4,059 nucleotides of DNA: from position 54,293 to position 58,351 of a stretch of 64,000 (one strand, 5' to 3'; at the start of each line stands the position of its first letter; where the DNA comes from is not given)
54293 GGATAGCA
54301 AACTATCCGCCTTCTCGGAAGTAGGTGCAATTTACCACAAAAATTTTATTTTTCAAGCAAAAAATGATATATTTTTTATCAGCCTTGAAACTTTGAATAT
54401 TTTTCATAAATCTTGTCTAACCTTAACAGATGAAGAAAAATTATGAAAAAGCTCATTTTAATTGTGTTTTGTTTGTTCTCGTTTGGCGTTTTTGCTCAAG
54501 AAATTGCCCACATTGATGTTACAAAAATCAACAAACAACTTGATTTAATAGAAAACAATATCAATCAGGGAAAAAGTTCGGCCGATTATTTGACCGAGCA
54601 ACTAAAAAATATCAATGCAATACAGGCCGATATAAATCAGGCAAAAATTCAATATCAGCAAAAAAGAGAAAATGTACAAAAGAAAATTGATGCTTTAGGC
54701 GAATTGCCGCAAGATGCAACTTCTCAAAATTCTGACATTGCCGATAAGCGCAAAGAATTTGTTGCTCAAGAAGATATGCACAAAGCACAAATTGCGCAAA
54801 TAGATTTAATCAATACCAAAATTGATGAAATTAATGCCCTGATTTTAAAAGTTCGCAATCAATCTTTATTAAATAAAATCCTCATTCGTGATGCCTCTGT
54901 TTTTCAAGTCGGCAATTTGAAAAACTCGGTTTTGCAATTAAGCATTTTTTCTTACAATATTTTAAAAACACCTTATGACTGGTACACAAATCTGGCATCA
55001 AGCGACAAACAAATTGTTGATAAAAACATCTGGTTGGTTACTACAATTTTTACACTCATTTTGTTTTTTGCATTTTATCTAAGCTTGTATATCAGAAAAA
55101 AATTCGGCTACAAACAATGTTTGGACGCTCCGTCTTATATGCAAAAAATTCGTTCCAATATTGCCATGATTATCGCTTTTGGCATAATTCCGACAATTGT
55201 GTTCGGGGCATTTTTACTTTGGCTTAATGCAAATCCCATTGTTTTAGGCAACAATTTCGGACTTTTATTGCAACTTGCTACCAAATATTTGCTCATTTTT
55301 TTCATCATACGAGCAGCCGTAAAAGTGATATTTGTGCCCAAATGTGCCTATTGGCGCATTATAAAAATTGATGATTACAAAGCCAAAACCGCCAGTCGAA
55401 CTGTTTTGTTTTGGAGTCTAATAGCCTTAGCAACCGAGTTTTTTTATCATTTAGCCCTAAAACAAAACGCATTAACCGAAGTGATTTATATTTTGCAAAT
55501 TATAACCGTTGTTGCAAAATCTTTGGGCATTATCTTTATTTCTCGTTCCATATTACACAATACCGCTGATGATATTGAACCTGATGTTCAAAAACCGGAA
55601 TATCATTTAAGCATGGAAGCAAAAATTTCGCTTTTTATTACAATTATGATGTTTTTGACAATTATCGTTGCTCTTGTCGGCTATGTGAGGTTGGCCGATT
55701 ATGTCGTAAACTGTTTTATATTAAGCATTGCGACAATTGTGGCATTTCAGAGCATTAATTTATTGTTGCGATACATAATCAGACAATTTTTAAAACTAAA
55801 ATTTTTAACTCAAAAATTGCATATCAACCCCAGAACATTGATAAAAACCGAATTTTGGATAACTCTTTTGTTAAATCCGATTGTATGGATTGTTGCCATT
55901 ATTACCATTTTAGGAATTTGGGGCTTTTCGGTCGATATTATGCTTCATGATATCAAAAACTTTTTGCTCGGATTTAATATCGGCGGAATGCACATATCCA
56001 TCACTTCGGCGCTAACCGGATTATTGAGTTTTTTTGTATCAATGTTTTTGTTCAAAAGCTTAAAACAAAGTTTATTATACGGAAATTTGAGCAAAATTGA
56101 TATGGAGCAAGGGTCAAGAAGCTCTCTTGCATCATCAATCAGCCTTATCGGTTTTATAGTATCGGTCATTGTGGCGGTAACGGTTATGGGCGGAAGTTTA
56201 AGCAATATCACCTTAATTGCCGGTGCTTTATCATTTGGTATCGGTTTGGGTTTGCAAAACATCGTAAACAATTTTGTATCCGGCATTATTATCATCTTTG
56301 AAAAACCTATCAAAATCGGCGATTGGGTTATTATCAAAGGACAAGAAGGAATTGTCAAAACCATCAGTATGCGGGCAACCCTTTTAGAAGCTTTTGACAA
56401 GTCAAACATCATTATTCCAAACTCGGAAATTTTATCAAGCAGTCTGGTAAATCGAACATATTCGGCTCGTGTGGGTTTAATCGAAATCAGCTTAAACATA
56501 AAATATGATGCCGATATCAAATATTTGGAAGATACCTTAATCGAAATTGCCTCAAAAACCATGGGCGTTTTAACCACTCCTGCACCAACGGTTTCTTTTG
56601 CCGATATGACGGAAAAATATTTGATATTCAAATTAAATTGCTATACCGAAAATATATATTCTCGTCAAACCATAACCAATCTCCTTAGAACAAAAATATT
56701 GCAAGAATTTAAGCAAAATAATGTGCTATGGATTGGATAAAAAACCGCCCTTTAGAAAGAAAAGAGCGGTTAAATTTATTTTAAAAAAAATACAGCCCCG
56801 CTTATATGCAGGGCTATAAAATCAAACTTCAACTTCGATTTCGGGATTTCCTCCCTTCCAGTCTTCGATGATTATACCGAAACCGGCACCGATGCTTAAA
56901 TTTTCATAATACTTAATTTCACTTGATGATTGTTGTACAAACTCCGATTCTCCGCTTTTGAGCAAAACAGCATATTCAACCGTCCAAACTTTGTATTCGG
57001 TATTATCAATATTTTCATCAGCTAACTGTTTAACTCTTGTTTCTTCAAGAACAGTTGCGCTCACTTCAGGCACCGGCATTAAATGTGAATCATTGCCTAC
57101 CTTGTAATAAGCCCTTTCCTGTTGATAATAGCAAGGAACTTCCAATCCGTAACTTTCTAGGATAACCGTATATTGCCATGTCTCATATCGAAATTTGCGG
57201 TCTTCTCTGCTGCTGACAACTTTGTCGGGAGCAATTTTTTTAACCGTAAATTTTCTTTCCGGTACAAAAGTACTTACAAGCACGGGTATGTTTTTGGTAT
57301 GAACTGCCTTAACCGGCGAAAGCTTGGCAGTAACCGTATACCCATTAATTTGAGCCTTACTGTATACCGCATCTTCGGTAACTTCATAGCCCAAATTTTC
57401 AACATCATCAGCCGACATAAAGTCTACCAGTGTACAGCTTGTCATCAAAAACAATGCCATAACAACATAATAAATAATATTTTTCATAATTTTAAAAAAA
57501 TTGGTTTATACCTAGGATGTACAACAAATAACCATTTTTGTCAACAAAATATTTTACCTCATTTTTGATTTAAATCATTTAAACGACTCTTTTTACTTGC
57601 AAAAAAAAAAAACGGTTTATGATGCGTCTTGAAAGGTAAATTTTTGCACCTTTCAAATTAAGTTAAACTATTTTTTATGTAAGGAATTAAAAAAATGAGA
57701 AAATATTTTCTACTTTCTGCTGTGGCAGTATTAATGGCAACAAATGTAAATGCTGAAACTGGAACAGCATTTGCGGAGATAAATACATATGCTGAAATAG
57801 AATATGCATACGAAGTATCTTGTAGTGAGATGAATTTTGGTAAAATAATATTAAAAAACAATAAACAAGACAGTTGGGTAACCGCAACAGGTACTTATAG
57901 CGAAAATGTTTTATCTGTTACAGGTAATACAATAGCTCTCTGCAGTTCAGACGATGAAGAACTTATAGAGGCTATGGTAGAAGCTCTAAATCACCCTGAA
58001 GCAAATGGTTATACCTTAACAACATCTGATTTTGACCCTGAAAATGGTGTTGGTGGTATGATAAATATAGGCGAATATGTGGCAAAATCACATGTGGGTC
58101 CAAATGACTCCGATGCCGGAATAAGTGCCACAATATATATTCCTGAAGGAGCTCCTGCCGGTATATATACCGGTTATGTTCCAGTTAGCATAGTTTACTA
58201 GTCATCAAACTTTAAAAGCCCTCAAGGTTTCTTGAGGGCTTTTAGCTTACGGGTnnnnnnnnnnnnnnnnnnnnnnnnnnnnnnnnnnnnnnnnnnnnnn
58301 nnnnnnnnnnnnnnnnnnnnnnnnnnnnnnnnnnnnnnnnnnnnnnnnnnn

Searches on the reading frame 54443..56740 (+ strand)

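Call 47: search_protein_families(library=pfam, proteins=[window:54443-56740:+], max_evalue=0.00001)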
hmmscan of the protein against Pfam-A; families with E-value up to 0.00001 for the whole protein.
window:54443-56740:+ (765 aa): 2 families
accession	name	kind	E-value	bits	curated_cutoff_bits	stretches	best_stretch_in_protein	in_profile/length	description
PF00924.24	MS_channel_2nd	-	6.6e-22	77.8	20.2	1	606-672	1-67/68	Mechanosensitive ion channel, beta-domain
PF21082.3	MS_channel_3rd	-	1.7e-08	35.2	21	1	680-761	1-86/88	Mechanosensitive ion channel MscS, C-terminal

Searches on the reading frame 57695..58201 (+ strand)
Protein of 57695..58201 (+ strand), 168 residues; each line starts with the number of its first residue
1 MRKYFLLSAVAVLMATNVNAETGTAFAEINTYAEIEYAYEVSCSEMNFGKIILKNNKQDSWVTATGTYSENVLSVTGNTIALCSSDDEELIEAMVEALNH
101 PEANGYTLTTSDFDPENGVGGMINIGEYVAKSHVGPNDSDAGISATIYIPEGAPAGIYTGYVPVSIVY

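Call 11: search_protein_families(library=pfam, proteins=[window:57695-58201:+], max_evalue=1)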
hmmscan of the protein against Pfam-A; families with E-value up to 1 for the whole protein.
window:57695-58201:+ (168 aa): 2 families
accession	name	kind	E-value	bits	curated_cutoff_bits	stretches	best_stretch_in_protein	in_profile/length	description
PF14352.11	DUF4402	-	0.0024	19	25.2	1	45-168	8-129/129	Domain of unknown function (DUF4402)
PF22680.2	Glyco_hydro_123_N_2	-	0.2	11.9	27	1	143-164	119-140/142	Glycoside hydrolase 123 N-terminal domain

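Call 12: search_protein_families(library=ncbifam, proteins=[window:57695-58201:+], max_evalue=1)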
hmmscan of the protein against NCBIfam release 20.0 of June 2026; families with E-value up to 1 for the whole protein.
window:57695-58201:+ (168 aa): 3 families
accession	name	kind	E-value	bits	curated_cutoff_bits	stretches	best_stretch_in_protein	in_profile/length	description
TIGR04388.1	Lepto_longest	subfamily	0.12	9.8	45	1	4-98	280-375/1693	TIGR04388 family protein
NF049866.1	outer_TDE1717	subfamily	0.15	12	135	1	1-52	1-57/210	TDE1717 family outer membrane beta-barrel protein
NF058581.1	CPR_Pam_pilin_C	domain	0.19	11.8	55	0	20-161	16-139/148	Pam pilus system pilin subunit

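Call 28: find_encoding_contigs(protein=window:57695-58201:+, flank=1200, max_places=10)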
Protein window:57695-58201:+ (168 aa): 10 contigs read that carry it; 8 places shown.
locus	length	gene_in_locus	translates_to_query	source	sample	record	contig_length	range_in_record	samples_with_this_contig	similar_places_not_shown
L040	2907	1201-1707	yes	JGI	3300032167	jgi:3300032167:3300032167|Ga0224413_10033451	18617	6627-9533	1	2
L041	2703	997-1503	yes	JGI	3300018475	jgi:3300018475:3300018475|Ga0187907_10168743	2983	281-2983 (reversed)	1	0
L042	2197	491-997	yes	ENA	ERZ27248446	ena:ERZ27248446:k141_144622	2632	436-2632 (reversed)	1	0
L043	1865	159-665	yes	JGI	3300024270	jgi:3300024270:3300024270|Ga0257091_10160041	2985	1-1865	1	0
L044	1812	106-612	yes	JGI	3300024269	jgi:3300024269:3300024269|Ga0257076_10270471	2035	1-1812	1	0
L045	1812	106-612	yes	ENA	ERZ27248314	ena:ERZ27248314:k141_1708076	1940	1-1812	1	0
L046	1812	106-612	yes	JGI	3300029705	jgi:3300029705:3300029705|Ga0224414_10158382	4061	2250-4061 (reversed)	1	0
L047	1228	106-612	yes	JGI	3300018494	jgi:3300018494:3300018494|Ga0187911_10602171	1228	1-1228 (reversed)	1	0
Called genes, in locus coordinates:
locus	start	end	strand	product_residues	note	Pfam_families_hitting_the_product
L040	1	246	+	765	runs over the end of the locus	PF00924:MS_channel_2nd, PF21082:MS_channel_3rd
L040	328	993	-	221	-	-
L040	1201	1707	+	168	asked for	-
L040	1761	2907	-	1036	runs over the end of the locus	PF00873:ACR_tran, PF03176:MMPL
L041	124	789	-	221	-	-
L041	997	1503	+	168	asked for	-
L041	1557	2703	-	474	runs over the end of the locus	?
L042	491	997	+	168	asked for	-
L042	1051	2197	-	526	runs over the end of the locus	?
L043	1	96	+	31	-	?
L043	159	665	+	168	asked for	-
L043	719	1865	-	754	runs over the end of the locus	?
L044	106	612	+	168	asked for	-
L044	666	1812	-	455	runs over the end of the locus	?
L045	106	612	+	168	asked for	-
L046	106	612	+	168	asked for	-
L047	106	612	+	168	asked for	-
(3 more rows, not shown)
